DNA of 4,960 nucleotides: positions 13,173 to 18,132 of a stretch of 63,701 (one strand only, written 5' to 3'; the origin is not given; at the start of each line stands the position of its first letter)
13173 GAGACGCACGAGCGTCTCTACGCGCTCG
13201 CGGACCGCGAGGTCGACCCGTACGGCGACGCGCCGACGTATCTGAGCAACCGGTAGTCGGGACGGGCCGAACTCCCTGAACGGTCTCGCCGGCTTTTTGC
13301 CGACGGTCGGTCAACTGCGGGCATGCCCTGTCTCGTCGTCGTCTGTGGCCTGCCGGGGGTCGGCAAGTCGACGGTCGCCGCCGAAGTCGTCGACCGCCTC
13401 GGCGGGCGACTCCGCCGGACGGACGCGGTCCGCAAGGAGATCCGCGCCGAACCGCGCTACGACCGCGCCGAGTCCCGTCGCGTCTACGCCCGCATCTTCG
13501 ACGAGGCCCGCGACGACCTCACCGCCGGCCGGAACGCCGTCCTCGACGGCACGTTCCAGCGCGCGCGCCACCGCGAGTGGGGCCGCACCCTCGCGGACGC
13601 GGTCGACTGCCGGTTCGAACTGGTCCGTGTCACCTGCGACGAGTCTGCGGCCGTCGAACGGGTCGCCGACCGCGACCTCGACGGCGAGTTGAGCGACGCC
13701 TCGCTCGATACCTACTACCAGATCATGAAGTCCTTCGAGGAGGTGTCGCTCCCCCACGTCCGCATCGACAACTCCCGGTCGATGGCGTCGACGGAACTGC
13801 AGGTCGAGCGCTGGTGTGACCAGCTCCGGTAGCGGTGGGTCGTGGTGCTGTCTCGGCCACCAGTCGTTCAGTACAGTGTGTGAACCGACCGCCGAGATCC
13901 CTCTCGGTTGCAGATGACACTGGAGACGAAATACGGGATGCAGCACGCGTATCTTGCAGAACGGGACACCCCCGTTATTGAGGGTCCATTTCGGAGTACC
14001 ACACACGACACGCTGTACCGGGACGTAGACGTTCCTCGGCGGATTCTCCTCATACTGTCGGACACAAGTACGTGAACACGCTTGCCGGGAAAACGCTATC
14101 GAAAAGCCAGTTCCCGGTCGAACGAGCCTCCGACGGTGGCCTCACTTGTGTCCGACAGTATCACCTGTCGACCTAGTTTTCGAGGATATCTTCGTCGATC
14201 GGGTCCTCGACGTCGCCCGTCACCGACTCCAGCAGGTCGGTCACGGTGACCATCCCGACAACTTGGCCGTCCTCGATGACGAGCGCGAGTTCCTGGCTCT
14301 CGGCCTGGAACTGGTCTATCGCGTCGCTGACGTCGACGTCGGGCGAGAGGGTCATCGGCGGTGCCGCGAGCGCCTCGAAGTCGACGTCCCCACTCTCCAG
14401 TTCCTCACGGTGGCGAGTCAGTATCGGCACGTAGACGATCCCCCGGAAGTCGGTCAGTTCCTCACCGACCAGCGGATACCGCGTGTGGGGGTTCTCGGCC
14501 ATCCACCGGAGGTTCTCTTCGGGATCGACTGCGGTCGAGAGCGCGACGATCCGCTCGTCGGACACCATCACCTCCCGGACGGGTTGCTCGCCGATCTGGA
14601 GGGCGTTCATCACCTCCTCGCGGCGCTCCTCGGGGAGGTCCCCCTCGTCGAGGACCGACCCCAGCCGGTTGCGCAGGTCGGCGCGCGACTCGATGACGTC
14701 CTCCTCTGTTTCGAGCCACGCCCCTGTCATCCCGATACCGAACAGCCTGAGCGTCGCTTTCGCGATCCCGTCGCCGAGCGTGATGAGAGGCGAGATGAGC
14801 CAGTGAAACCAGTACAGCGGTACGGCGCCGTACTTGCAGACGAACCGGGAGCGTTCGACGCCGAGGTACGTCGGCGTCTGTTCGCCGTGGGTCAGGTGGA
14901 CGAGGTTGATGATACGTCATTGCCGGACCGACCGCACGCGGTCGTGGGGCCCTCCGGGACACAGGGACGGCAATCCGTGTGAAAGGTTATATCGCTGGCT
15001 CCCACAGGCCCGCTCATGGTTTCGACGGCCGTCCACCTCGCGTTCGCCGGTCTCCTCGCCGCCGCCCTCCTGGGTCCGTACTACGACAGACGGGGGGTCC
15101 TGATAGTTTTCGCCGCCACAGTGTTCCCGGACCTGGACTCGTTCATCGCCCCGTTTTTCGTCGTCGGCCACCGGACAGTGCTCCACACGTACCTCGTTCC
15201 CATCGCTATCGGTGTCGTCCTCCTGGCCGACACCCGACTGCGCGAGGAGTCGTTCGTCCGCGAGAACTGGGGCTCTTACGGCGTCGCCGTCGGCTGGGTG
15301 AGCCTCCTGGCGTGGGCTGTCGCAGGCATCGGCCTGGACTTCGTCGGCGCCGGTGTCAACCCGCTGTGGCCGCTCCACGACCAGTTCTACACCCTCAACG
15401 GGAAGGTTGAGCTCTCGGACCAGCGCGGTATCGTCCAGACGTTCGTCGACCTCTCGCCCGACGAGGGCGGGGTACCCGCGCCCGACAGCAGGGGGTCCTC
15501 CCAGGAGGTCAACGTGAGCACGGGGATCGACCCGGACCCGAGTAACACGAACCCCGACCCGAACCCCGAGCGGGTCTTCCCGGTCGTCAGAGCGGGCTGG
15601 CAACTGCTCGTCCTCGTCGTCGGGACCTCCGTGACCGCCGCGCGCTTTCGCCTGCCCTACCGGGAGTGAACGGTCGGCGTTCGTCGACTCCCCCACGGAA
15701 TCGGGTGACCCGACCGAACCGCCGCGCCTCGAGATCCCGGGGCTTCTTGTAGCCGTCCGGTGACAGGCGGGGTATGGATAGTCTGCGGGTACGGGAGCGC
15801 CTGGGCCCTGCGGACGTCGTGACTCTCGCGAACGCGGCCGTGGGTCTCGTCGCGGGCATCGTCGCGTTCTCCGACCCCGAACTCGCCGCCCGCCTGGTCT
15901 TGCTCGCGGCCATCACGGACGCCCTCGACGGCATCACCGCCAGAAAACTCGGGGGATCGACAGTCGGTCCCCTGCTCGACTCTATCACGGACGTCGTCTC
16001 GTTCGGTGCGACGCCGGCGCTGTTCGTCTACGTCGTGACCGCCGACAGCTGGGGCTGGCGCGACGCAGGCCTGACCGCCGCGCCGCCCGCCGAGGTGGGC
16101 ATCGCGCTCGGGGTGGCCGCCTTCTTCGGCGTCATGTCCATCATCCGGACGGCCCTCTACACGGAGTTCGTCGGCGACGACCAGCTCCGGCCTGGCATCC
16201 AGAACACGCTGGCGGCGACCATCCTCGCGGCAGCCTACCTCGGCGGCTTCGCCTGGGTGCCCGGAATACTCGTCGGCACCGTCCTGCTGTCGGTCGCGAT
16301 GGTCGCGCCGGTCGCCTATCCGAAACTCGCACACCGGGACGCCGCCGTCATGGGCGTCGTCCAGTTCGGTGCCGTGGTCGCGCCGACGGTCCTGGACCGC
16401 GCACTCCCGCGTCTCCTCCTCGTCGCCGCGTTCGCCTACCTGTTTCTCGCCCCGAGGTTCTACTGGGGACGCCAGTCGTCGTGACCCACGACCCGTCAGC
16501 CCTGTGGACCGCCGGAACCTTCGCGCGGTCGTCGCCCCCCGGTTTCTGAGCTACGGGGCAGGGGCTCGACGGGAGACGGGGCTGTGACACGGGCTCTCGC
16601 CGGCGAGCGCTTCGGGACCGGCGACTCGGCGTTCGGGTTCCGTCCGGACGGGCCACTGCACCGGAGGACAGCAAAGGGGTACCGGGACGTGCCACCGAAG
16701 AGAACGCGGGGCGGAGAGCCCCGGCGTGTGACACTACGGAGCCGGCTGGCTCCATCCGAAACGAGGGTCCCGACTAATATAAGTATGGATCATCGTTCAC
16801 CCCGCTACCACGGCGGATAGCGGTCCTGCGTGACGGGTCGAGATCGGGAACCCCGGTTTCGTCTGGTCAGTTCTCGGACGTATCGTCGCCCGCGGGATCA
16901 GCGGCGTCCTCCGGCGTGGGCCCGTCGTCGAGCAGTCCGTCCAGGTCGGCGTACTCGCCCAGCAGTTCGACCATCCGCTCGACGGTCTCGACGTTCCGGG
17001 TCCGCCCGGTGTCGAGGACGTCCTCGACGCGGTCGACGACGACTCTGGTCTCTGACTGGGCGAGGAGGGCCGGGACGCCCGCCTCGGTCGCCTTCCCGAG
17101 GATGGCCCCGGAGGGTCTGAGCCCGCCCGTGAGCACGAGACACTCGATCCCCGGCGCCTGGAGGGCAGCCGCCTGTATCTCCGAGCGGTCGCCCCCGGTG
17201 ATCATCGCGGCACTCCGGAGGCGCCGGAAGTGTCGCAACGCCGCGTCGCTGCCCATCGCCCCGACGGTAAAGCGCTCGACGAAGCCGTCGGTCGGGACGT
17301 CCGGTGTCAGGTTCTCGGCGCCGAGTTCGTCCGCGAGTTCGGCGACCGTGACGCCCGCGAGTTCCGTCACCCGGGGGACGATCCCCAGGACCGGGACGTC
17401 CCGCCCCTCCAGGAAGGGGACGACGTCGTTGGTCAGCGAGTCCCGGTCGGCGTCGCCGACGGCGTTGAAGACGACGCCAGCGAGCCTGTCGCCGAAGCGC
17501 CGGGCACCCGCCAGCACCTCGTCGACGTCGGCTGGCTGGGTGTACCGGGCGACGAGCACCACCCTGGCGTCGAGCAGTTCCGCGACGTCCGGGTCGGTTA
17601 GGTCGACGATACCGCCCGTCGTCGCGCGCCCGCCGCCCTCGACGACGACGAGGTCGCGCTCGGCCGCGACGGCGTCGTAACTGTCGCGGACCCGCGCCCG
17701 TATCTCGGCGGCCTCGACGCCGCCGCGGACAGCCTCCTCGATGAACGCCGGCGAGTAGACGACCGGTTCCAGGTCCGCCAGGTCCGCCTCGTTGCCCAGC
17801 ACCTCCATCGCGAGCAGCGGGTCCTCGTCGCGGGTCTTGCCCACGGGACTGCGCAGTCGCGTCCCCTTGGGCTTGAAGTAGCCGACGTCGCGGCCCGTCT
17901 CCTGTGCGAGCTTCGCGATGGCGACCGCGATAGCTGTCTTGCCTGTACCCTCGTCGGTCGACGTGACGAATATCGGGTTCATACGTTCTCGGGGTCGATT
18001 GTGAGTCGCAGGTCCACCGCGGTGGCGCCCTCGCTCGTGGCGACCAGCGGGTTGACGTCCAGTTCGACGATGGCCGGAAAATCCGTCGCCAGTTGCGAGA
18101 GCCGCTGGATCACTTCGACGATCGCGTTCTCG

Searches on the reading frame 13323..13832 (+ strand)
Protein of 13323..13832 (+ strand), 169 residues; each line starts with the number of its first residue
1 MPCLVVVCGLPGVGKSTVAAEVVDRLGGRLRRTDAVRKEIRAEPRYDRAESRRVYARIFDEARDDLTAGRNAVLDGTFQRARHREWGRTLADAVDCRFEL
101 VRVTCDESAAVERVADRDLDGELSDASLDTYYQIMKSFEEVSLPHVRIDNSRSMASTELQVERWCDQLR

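Call 43: search_protein_families(library=pfam, proteins=[window:13323-13832:+], max_evalue=0.001)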
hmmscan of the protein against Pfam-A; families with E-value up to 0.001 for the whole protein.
window:13323-13832:+ (169 aa): 7 families
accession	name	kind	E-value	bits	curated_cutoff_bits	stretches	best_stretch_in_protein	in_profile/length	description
PF13671.12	AAA_33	-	2.1e-24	86.9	27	1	4-140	1-142/143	AAA domain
PF13238.12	AAA_18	-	6e-09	36.9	29.4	1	5-118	1-112/128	AAA domain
PF06414.18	Zeta_toxin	-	2.4e-06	27.6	22.3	1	2-120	16-146/199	Zeta toxin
PF08433.16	KTI12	-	2.7e-05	24.3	22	1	2-140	2-139/271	Chromatin associated protein KTI12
PF13401.12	AAA_22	-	5e-05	24.1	27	1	5-82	8-67/130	AAA domain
PF13207.12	AAA_17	-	0.00014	22.6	27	1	9-117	2-122/136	AAA domain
PF13191.12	AAA_16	-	0.00023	22.2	32.6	1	2-69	24-93/167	AAA ATPase domain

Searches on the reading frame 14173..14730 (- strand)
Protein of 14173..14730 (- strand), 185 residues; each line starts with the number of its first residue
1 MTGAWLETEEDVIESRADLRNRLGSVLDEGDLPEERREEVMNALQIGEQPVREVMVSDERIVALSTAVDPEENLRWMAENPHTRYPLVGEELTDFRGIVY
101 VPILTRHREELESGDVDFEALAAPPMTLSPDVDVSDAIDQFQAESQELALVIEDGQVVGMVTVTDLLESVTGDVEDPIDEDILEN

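Call 43: search_protein_families(library=pfam, proteins=[window:14173-14730:-], max_evalue=0.001)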
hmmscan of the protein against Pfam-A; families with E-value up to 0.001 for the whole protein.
window:14173-14730:- (185 aa): 1 family
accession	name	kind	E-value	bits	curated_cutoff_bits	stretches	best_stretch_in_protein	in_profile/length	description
PF00571.33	CBS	-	2.8e-10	40.8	24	1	124-170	8-55/57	CBS domain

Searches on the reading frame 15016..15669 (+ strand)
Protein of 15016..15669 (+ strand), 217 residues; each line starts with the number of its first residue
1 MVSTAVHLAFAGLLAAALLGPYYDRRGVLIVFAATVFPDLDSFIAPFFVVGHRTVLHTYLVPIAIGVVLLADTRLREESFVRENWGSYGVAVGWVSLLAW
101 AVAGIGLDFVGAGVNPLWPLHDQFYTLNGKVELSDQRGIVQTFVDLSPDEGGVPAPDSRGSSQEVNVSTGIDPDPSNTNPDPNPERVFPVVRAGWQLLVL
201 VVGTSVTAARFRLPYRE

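Call 43: search_protein_families(library=pfam, proteins=[window:15016-15669:+], max_evalue=0.001)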
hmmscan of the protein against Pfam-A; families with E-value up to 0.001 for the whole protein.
window:15016-15669:+ (217 aa): 1 family
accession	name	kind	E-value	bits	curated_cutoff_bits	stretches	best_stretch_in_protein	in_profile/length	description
PF04307.19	YdjM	-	1.1e-08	35.3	29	1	6-129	5-128/176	YdjM inner membrane protein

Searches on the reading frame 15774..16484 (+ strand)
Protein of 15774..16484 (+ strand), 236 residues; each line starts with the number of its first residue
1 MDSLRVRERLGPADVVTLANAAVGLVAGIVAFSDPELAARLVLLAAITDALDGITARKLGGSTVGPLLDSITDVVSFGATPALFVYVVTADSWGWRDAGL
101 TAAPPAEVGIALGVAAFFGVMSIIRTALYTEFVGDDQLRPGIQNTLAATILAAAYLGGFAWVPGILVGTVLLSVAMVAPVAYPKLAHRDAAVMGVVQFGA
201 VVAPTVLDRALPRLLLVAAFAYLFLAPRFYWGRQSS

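Call 43: search_protein_families(library=pfam, proteins=[window:15774-16484:+], max_evalue=0.001)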
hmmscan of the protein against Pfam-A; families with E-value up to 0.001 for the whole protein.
window:15774-16484:+ (236 aa): 1 family
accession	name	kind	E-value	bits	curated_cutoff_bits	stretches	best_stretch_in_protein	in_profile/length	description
PF01066.26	CDP-OH_P_transf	-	4.3e-07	30.9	22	1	13-110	4-86/152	CDP-alcohol phosphatidyltransferase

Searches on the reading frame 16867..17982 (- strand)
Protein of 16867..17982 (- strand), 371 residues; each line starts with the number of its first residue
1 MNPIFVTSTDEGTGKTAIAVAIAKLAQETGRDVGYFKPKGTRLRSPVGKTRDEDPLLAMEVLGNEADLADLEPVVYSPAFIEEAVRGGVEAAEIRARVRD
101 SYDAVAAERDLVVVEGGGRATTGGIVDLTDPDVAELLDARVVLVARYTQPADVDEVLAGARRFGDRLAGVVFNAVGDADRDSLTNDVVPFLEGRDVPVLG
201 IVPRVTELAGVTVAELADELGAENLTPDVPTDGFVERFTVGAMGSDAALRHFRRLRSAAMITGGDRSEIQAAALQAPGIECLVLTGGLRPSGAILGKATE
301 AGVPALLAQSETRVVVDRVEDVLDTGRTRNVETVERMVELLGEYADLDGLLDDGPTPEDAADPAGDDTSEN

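Call 43: search_protein_families(library=pfam, proteins=[window:16867-17982:-], max_evalue=0.001)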
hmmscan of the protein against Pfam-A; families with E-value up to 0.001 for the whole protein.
window:16867-17982:- (371 aa): 3 families
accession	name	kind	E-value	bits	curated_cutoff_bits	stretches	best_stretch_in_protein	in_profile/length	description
PF13500.12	AAA_26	-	5e-31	108.5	27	1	4-209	3-195/198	AAA domain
PF07085.17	DRTGG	-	6.6e-20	71.4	25.2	1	215-321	1-104/105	DRTGG domain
PF01656.29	CbiA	-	6.2e-09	36.3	25.4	1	4-209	1-116/125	CobQ/CobB/MinD/ParA nucleotide binding domain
